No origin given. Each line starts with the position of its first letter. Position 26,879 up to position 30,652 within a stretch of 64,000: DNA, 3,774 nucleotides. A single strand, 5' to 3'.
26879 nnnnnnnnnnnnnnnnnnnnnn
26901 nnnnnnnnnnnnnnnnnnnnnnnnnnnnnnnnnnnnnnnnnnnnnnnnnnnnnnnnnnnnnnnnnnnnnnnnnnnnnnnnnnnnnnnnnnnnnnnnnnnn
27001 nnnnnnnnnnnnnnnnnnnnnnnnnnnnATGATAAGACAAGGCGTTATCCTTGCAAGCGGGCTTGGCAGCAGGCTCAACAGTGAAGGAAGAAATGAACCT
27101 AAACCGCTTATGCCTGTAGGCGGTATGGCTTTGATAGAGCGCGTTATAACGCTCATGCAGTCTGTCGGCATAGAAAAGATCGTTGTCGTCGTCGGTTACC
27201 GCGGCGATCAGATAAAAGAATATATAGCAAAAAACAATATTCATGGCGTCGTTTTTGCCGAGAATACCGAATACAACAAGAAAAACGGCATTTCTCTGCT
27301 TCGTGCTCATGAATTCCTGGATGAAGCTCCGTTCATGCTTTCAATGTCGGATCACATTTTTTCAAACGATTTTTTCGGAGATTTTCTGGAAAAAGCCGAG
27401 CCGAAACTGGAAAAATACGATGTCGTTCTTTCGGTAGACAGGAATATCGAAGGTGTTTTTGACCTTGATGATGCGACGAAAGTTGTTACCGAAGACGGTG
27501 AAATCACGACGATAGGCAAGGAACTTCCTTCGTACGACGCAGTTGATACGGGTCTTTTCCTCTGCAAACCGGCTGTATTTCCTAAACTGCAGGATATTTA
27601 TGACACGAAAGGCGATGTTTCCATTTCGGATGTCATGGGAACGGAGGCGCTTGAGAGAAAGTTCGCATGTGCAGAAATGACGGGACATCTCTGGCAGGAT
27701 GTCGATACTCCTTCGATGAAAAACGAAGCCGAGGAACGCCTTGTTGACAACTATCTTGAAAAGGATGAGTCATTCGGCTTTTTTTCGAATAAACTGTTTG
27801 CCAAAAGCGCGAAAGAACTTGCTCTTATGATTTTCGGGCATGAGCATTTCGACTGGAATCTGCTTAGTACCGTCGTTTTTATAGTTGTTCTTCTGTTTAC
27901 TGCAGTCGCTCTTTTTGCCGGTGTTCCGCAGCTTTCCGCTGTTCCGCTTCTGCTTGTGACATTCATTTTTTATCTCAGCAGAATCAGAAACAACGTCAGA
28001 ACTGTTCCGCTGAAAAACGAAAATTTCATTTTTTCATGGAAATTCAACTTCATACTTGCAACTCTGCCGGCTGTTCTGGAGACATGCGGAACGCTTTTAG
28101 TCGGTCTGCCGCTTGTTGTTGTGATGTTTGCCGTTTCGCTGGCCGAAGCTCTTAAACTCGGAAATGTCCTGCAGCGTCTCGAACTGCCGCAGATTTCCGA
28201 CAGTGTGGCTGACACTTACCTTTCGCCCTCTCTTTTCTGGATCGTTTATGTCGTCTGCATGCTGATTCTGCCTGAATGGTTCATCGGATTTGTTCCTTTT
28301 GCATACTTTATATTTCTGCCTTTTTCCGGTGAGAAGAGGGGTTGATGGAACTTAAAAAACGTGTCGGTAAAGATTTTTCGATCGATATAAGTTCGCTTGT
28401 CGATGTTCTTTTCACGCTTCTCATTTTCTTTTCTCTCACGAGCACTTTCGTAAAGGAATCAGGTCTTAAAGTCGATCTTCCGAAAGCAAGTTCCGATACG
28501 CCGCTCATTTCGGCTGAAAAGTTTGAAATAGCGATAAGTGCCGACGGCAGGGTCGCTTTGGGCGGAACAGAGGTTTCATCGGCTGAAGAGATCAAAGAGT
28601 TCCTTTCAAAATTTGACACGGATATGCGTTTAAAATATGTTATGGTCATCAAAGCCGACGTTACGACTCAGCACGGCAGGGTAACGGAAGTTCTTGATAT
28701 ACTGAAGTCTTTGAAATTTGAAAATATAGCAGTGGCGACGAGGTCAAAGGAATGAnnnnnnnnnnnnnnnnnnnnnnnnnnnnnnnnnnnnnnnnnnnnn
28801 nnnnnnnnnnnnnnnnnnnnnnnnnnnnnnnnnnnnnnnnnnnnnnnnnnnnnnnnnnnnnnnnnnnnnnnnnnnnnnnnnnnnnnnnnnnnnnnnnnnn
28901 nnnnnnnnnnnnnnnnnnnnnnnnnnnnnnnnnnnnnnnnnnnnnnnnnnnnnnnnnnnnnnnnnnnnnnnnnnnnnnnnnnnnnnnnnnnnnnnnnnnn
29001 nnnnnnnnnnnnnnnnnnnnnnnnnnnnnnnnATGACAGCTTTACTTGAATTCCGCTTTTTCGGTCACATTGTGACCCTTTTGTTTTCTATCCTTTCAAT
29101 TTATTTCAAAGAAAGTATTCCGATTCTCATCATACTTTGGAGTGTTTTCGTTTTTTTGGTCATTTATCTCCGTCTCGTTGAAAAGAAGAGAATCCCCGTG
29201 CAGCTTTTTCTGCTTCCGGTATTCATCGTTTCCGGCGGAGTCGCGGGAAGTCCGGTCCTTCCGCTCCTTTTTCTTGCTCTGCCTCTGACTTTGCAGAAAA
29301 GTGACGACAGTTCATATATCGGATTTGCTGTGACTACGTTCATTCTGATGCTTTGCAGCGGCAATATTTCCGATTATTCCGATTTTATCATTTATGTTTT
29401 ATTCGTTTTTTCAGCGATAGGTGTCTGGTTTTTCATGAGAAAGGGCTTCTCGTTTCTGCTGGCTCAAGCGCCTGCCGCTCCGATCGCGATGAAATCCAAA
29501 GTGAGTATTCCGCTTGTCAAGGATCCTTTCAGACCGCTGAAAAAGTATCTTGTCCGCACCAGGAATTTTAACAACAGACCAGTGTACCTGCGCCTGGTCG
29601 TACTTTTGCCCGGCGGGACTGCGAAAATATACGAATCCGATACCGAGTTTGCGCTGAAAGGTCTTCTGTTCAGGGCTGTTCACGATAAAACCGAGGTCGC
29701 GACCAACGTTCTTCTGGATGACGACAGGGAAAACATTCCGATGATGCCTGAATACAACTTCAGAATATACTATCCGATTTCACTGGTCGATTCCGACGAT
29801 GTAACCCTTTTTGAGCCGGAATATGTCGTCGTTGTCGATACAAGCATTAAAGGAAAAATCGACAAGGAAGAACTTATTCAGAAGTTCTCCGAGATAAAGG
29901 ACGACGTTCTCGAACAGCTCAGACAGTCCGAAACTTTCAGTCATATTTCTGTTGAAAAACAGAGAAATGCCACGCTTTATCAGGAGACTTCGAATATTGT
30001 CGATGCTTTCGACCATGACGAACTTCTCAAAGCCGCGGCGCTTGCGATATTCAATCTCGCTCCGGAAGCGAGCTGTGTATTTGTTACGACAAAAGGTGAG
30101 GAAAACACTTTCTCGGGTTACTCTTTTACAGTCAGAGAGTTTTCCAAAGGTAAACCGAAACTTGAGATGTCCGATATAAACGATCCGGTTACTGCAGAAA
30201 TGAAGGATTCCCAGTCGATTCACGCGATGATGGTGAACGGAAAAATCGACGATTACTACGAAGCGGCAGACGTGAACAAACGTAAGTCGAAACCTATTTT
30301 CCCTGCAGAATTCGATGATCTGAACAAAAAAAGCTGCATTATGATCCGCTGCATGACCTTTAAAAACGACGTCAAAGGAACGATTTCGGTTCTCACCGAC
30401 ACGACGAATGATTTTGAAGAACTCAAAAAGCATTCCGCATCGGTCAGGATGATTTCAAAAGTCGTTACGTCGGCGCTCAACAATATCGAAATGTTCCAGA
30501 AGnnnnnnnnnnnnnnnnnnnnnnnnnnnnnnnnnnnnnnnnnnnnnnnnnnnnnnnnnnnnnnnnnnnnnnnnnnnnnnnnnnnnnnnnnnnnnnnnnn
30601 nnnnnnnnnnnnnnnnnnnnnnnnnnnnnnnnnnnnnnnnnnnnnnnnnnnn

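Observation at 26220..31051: Tightly overlapping five-gene membrane operon: CDP-alcohol phosphatidyltransferase, LicC-like cytidylyltransferase-membrane fusion, orphan ExbD/TolR, FtsB-like, GGDEF cyclase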

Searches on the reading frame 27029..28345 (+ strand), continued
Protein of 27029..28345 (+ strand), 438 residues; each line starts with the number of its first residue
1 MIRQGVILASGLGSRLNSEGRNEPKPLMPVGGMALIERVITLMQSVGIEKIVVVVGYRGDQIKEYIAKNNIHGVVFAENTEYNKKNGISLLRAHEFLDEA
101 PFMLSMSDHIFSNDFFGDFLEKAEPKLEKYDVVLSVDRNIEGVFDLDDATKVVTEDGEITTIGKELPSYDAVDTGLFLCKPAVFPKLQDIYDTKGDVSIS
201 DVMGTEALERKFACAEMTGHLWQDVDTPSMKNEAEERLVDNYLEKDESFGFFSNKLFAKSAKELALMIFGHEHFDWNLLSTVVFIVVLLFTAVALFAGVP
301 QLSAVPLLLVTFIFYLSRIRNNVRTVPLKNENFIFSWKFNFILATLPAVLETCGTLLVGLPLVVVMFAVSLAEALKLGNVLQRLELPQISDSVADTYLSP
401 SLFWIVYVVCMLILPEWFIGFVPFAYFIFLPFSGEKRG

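Call 61: search_protein_families(library=ncbifam, proteins=[L078:8782-11166:+, L080:9726-12038:+, L078:8001-8759:+, L081:9477-9998:+], max_evalue=0.001)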
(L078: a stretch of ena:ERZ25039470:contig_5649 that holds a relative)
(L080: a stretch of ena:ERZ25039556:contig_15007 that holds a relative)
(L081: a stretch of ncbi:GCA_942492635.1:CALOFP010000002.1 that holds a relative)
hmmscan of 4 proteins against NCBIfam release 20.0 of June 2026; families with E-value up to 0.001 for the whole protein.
L078:8782-11166:+ (795 aa): 5 families
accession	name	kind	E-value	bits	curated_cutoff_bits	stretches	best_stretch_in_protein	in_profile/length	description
TIGR03476.1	HpnL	subfamily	1.4e-31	110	195.65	1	4-311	5-311/318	putative membrane protein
NF041135.1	IPPtranDIPPsyn_Thcocales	equivalog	2.7e-21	76.1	580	1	527-685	194-347/419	bifunctional L-myo-inositol-1-phosphate cytidylyltransferase/CDP-L-myo-inositol myo-inositolphosphotransferase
NF040950.1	archin_ph_syn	equivalog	5.9e-13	49.1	180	1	567-682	9-123/191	archaetidylinositol phosphate synthase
NF045883.1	PIPSynth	equivalog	1e-12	48.1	170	1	566-689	7-130/197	phosphatidylinositol phosphate synthase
NF052561.1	PIPSynBT1523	equivalog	0.00035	20.3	350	1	569-665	12-115/232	hypothetical protein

L080:9726-12038:+ (771 aa): 7 families
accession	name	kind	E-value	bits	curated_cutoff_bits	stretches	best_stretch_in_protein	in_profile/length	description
NF041135.1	IPPtranDIPPsyn_Thcocales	equivalog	9.3e-27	94.1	580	1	190-385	174-359/419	bifunctional L-myo-inositol-1-phosphate cytidylyltransferase/CDP-L-myo-inositol myo-inositolphosphotransferase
NF040950.1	archin_ph_syn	equivalog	6.4e-14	52.2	180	1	252-381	10-129/191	archaetidylinositol phosphate synthase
NF045883.1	PIPSynth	equivalog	1.1e-13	51.4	170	1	251-381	8-133/197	phosphatidylinositol phosphate synthase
NF003842.0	PRK05421.1-4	equivalog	9.7e-12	44.8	144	1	638-769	129-257/259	endonuclease/exonuclease/phosphatase family protein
NF052561.1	PIPSynBT1523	equivalog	6.6e-07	29.3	350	1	253-381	12-142/232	hypothetical protein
NF003840.0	PRK05421.1-2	equivalog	2e-05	23.8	163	0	650-770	166-281/282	endonuclease/exonuclease/phosphatase family protein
NF008090.0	PRK10832.1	equivalog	9.5e-05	22.6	304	1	279-335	18-73/182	CDP-diacylglycerol--glycerol-3-phosphate 3-phosphatidyltransferase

L078:8001-8759:+ (253 aa): 30 families (the best 25 are shown)
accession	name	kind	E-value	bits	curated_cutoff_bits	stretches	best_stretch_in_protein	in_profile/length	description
NF041135.1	IPPtranDIPPsyn_Thcocales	equivalog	2.8e-39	135.3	580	1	7-236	3-216/419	bifunctional L-myo-inositol-1-phosphate cytidylyltransferase/CDP-L-myo-inositol myo-inositolphosphotransferase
NF041313.1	UDPGP_AglF_Halo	equivalog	5.1e-27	94.8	400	1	7-234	3-231/234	UTP--glucose-1-phosphate uridylyltransferase AglF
TIGR03992.1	Arch_glmU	subfamily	7.5e-27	94.2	292.1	1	7-239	3-230/393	bifunctional sugar-1-phosphate nucleotidylyltransferase/acetyltransferase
TIGR02623.1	G1P_cyt_trans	equivalog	7.2e-18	64.9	300.25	1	7-80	3-76/255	glucose-1-phosphate cytidylyltransferase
NF049965.1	GlMnHpPGnyltfHddC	equivalog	3.7e-14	52.9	300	1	7-228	3-212/221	D-glycero-D-manno-heptose 1-phosphate guanosyltransferase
NF045761.1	NAMPUrTaseMurU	equivalog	9.2e-13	48.6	250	1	7-231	3-221/226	N-acetylmuramate alpha-1-phosphate uridylyltransferase MurU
NF045665.1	NTPtran_DVU1551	equivalog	3.2e-11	42.9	315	1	7-100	3-86/359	DVU_1551 family NTP transferase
NF041173.1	Sug_nt_acttase_Thmprot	equivalog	5e-11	42.2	600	1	7-238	3-229/405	bifunctional sugar-1-phosphate nucleotidylyltransferase/acetyltransferase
TIGR01173.1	glmU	equivalog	5.1e-11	42.1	366.85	1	7-137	3-128/452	bifunctional UDP-N-acetylglucosamine diphosphorylase/glucosamine-1-phosphate N-acetyltransferase GlmU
NF052502.1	man1P_GTase_Rv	exception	1.2e-10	40.8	440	1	7-83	3-79/352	mannose-1-phosphate guanylyltransferase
NF010935.0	PRK14355.1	equivalog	1e-09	37.6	718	1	7-72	6-68/459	bifunctional UDP-N-acetylglucosamine diphosphorylase/glucosamine-1-phosphate N-acetyltransferase GlmU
NF010933.0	PRK14353.1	equivalog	2e-09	36.6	505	1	5-71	6-69/453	bifunctional UDP-N-acetylglucosamine diphosphorylase/glucosamine-1-phosphate N-acetyltransferase GlmU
TIGR01208.1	rmlA_long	equivalog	2.2e-09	36.7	320.25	1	7-230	2-227/353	glucose-1-phosphate thymidylyltransferase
TIGR01099.1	galU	equivalog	8.4e-09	35.4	326.8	1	6-69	3-66/261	UTP--glucose-1-phosphate uridylyltransferase GalU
NF006986.0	PRK09451.1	equivalog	8.6e-09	34.7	725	1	5-135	6-130/456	bifunctional UDP-N-acetylglucosamine diphosphorylase/glucosamine-1-phosphate N-acetyltransferase GlmU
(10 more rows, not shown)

L081:9477-9998:+ (174 aa): 0 families

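Call 64: find_encoding_contigs(protein=P0073, flank=10000, max_places=1)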
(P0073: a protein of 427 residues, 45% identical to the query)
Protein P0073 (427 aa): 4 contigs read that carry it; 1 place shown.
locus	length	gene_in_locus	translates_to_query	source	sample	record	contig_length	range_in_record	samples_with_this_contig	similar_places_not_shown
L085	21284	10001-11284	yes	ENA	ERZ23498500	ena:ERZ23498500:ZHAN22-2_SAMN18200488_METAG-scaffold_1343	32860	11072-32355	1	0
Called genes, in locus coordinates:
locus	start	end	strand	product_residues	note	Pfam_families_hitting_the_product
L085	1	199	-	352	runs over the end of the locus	-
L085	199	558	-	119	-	PF01245:Ribosomal_L19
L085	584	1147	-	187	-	PF09936:Methyltrn_RNA_4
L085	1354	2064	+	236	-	-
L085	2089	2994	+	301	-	PF03783:CsgG, PF08238:Sel1 (weak)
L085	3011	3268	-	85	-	-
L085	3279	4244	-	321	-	PF01370:Epimerase, PF04321:RmlD_sub_bind (weak), PF16363:GDP_Man_Dehyd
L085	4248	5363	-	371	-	PF01370:Epimerase, PF04321:RmlD_sub_bind, PF16363:GDP_Man_Dehyd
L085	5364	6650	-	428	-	PF03721:UDPG_MGDP_dh_N, PF00984:UDPG_MGDP_dh, PF03720:UDPG_MGDP_dh_C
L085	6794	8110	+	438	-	PF00919:UPF0004, PF04055:Radical_SAM, PF01938:TRAM (weak)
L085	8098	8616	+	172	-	PF02577:BFN_dom (weak)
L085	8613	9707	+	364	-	PF01066:CDP-OH_P_transf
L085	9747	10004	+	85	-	-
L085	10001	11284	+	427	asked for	PF00483:NTP_transferase, PF12804:NTP_transf_3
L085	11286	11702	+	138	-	PF02472:ExbD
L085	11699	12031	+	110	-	-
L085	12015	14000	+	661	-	PF00990:GGDEF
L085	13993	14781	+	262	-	-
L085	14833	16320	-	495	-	PF02347:GDC-P, PF00266:Aminotran_5, PF21478:GcvP2_C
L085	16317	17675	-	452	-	PF02347:GDC-P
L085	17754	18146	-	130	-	PF01597:GCV_H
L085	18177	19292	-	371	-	PF01571:GCV_T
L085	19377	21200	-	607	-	PF00324:AA_permease, PF13520:AA_permease_2, PF00359:PTS_EIIA_2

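Call 71: search_protein_representatives(protein=window:27029-28345:+)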
Query: 438 residues. Proteins with E-value up to 0.001 (for the whole library): 12074; up to 1e-10: 1255; up to 1e-30: 222. The best 150 are listed.
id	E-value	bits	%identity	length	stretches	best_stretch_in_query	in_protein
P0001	2.8e-288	972.1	100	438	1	1-438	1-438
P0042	5.8e-135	467.0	53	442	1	1-436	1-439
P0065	1.9e-87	310.5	43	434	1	1-422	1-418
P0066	2.8e-85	303.3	43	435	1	2-427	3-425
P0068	8.6e-82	291.8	44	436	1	1-414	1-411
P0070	1.8e-80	287.5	47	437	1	1-344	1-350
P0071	1.5e-79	284.5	57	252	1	1-242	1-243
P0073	3.8e-73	263.4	41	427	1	1-435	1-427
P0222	1.1e-69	252.0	41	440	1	1-336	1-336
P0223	1.7e-48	182.1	42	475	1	4-255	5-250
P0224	1.8e-48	182.1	43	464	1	1-266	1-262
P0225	7.6e-48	180.0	42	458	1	1-239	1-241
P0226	3.5e-46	174.5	41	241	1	4-239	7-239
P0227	3.6e-46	174.5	43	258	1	2-238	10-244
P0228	1.3e-45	172.6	42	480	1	2-259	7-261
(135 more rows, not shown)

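Call 77: search_protein_families(library=padloc, proteins=[window:27029-28345:+], max_evalue=0.001)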
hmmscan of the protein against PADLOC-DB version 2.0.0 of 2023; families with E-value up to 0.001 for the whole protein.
window:27029-28345:+ (438 aa): 0 families

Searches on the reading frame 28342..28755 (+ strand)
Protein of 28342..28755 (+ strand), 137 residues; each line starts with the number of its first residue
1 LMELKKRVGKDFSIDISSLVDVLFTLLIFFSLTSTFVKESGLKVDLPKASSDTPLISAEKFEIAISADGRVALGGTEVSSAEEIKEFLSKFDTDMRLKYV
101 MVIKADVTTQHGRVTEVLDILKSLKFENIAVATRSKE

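Call 3: search_protein_families(library=pfam, proteins=[window:28342-28755:+], max_evalue=0.01)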
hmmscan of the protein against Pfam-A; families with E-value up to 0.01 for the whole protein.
window:28342-28755:+ (137 aa): 1 family
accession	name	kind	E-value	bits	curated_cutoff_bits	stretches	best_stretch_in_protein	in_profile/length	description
PF02472.21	ExbD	-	1.3e-25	90.3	25.4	1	11-134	5-126/128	Biopolymer transport protein ExbD/TolR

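Call 4: search_protein_families(library=ncbifam, proteins=[window:28342-28755:+], max_evalue=0.01)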
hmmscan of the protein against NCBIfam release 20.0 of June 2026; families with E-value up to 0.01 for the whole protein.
window:28342-28755:+ (137 aa): 5 families
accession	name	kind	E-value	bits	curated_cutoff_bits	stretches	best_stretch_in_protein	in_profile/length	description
TIGR02801.1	tolR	equivalog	2.1e-15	57.5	127.3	1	14-133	5-128/129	protein TolR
TIGR02804.1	ExbD_2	equivalog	1.5e-11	44.7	123.45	1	14-133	4-119/121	TonB system transport protein ExbD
NF008429.0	PRK11267.1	equivalog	2.9e-08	33.9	216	1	9-128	13-129/141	TonB system transport protein ExbD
TIGR02803.1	ExbD_1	equivalog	6.1e-08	32.8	152.95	1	13-131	3-118/122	TonB system transport protein ExbD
NF008248.0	PRK11024.1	equivalog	0.00049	20.2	162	1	12-66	14-69/142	colicin uptake protein TolR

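Call 77: search_protein_families(library=padloc, proteins=[window:28345-28755:+], max_evalue=0.001)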
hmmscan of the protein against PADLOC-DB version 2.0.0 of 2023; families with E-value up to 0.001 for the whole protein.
window:28345-28755:+ (136 aa): 0 families

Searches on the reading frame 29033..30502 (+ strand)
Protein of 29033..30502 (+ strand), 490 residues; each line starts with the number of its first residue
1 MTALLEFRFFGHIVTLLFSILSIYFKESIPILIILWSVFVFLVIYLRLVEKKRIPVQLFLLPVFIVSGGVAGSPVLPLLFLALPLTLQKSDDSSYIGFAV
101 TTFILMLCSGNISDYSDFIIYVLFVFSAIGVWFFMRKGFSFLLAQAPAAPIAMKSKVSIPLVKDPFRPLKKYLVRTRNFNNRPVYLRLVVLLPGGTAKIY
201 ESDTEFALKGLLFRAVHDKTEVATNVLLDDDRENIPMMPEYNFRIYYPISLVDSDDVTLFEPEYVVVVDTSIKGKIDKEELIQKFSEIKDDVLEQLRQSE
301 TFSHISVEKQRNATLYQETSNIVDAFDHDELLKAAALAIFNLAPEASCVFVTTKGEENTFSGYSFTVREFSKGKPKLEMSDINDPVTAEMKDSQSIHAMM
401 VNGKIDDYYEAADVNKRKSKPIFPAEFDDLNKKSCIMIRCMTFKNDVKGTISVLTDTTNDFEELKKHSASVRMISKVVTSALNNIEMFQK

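Call 48: find_homologous_proteins(query=window:29033-30502:+, max_evalue=0.001)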
Query window:29033-30502:+ (490 aa): 61 proteins with E <= 0.001 among 8000 candidates.
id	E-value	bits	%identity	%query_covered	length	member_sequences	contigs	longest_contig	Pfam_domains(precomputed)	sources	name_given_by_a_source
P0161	0.0e+0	1071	100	100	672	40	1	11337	PF00990.27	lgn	-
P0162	8.9e-295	996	92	100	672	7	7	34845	PF00990.27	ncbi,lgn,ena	-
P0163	3.0e-285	964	88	100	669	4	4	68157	PF24898.3,PF00990.27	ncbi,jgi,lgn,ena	jgi:diguanylate cyclase (GGDEF) domain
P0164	6.1e-258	874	80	100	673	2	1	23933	PF24898.3,PF00990.27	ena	-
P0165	4.5e-251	852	79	100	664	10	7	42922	PF24898.3,PF00990.27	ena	-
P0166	3.9e-247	839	76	100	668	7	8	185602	PF00990.27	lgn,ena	-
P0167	1.0e-244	831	76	100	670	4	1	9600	PF00990.27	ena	-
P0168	1.2e-244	830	76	100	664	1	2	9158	PF24898.3,PF00990.27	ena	-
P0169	1.3e-239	814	75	100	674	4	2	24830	PF24898.3,PF00990.27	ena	-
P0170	1.8e-239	813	76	100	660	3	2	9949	PF24898.3,PF00990.27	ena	-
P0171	2.2e-238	810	77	100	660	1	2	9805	PF24898.3,PF00990.27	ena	-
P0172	6.6e-235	798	74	100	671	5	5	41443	PF00990.27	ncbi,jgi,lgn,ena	-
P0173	7.7e-232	788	74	100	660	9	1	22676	PF24898.3,PF00990.27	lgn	-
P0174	2.5e-230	783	76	97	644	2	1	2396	PF24898.3,PF00990.27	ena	-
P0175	9.7e-228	775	71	100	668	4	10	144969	PF00990.27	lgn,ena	-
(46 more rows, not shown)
